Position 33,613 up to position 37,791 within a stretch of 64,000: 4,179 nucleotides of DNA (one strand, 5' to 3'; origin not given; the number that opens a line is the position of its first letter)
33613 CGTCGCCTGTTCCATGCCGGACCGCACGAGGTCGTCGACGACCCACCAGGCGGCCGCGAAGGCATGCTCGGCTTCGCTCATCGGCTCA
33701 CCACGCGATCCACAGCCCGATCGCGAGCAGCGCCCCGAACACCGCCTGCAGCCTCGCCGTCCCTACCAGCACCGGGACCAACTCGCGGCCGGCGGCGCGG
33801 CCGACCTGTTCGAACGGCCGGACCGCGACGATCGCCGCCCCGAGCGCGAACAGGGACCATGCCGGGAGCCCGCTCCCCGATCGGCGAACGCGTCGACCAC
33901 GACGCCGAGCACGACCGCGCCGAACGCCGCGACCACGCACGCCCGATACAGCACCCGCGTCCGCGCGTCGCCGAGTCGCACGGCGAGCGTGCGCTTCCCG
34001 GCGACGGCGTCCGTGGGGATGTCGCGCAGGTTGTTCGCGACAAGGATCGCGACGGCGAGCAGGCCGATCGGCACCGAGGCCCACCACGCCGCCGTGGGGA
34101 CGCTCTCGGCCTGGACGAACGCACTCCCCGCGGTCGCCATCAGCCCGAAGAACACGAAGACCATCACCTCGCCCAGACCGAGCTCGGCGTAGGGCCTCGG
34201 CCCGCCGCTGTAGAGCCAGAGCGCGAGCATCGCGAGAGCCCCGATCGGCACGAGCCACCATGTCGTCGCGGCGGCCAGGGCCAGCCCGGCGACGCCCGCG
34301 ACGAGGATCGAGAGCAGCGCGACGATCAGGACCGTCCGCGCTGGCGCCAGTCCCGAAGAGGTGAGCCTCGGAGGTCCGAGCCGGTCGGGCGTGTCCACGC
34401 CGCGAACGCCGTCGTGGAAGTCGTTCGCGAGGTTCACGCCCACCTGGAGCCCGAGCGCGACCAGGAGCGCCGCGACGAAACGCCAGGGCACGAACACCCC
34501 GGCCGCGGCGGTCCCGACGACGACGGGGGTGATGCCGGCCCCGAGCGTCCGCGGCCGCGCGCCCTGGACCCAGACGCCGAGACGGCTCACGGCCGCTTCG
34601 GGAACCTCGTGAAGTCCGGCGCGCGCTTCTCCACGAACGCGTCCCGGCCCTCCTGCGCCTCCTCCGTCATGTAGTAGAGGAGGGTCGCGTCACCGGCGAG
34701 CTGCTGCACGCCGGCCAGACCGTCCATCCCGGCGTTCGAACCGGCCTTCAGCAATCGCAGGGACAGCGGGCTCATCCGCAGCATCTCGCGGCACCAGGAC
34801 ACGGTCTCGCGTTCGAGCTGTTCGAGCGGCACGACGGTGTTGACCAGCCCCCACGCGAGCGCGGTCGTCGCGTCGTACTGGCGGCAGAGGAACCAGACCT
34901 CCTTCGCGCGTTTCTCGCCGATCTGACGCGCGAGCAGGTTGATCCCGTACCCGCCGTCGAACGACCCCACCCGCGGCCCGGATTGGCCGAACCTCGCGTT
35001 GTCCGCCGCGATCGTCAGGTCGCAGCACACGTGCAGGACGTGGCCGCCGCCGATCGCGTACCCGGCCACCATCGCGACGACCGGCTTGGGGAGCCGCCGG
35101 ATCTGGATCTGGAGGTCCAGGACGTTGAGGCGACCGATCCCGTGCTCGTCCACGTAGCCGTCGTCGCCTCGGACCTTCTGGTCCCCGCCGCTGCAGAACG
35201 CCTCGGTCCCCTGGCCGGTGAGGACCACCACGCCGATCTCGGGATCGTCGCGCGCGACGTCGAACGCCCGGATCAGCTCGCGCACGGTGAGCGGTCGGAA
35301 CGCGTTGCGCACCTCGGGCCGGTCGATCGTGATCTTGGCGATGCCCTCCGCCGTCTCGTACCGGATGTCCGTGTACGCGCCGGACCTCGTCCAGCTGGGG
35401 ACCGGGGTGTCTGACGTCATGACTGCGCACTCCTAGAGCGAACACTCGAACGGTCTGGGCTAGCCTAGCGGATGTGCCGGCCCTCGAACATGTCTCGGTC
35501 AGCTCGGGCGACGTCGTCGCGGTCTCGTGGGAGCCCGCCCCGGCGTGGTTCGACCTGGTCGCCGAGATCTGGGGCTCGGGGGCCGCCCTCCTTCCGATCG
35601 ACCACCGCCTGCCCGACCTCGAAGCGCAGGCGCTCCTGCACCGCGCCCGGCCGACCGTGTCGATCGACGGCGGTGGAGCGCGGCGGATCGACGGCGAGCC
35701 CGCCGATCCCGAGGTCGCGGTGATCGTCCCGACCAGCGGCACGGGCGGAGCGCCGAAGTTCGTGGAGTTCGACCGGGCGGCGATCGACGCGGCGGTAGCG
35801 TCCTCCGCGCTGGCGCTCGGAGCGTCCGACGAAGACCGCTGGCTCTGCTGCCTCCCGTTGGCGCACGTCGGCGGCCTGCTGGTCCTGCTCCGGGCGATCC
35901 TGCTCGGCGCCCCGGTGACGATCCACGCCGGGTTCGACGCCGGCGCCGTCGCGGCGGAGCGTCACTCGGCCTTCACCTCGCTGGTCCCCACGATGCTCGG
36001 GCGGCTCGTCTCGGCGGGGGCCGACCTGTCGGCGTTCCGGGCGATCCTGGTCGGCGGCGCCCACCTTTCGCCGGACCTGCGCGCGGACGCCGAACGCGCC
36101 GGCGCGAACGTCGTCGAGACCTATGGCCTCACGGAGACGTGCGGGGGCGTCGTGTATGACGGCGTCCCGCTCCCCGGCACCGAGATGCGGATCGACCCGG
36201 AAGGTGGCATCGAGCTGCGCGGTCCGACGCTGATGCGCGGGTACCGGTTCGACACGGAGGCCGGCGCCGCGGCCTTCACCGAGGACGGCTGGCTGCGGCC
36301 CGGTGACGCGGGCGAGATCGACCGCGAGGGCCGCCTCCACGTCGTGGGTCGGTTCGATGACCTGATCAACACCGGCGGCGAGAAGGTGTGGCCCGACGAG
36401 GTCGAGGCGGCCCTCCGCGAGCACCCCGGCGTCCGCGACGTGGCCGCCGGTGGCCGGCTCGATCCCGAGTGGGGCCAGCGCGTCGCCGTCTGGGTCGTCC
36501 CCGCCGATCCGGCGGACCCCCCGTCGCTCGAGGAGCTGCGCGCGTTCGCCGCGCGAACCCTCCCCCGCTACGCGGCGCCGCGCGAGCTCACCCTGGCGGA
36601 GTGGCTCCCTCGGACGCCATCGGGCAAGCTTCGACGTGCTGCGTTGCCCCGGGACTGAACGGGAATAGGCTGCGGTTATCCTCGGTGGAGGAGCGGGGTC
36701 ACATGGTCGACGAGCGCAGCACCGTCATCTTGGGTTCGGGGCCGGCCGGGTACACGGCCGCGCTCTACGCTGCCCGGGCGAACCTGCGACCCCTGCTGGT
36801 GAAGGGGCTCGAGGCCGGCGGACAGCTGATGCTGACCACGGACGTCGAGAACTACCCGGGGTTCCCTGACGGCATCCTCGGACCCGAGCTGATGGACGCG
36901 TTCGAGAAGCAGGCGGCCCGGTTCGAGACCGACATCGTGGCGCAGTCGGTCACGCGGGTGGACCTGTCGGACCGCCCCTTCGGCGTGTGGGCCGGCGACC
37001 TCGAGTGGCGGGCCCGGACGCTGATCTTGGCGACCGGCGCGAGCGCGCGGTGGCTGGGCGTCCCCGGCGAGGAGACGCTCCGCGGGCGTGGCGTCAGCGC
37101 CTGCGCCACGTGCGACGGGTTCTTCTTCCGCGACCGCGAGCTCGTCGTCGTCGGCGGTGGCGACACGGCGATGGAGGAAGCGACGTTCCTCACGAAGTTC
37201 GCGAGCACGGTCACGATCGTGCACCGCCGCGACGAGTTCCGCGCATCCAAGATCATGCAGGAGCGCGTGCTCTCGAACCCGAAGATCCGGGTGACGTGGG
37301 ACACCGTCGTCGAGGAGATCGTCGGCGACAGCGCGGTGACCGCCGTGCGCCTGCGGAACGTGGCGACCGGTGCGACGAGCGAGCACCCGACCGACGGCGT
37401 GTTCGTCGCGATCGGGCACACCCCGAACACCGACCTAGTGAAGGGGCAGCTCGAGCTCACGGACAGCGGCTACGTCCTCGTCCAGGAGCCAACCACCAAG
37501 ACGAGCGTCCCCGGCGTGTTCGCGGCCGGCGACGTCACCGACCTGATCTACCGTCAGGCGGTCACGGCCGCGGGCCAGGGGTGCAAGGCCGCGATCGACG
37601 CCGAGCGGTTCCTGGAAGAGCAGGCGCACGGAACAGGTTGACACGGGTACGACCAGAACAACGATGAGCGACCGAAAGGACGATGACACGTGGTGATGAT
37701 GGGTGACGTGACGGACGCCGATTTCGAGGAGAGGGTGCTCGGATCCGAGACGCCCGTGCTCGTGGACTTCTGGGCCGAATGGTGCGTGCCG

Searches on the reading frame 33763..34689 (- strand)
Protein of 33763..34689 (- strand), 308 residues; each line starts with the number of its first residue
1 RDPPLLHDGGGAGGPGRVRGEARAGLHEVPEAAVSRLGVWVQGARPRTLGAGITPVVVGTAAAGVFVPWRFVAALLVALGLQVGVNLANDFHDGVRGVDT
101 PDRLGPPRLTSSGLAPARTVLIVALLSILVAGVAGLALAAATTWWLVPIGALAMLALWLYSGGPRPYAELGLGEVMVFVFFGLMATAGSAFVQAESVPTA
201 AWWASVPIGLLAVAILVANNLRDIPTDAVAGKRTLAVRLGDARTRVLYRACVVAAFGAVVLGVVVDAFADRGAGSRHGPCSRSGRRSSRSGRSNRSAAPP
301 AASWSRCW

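Call 93: search_protein_families(library=pfam, max_evalue=0.000001, proteins=[window:33763-34689:-])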
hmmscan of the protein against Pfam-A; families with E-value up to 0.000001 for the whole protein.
window:33763-34689:- (308 aa): 1 family
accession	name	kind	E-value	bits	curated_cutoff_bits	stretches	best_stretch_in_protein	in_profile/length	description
PF01040.23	UbiA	-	4.1e-26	92.2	34.2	1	55-261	4-200/250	UbiA prenyltransferase family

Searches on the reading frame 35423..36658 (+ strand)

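Call 93: search_protein_families(library=pfam, max_evalue=0.000001, proteins=[window:35423-36658:+])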
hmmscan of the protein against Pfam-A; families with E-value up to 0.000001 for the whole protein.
window:35423-36658:+ (411 aa): 2 families
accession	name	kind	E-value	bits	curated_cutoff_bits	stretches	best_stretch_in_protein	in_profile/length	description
PF00501.34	AMP-binding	-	3.5e-34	118.7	29.9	1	94-274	159-383/384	AMP-binding enzyme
PF13193.12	AMP-binding_C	-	2.7e-16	60.7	24.5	1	326-402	1-76/76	AMP-binding enzyme C-terminal domain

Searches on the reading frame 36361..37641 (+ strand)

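Call 93: search_protein_families(library=pfam, max_evalue=0.000001, proteins=[window:36361-37641:+])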
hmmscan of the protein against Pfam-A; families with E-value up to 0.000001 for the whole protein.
window:36361-37641:+ (426 aa): 3 families
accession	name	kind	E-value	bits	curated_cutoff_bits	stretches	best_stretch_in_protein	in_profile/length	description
PF07992.20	Pyr_redox_2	-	6.5e-54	183.7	26.1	1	120-407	2-291/291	Pyridine nucleotide-disulphide oxidoreductase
PF13738.12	Pyr_redox_3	-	1.2e-21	77.8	30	1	182-390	88-305/305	Pyridine nucleotide-disulphide oxidoreductase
PF00070.33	Pyr_redox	-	4.3e-18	66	22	1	261-332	2-80/82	Pyridine nucleotide-disulphide oxidoreductase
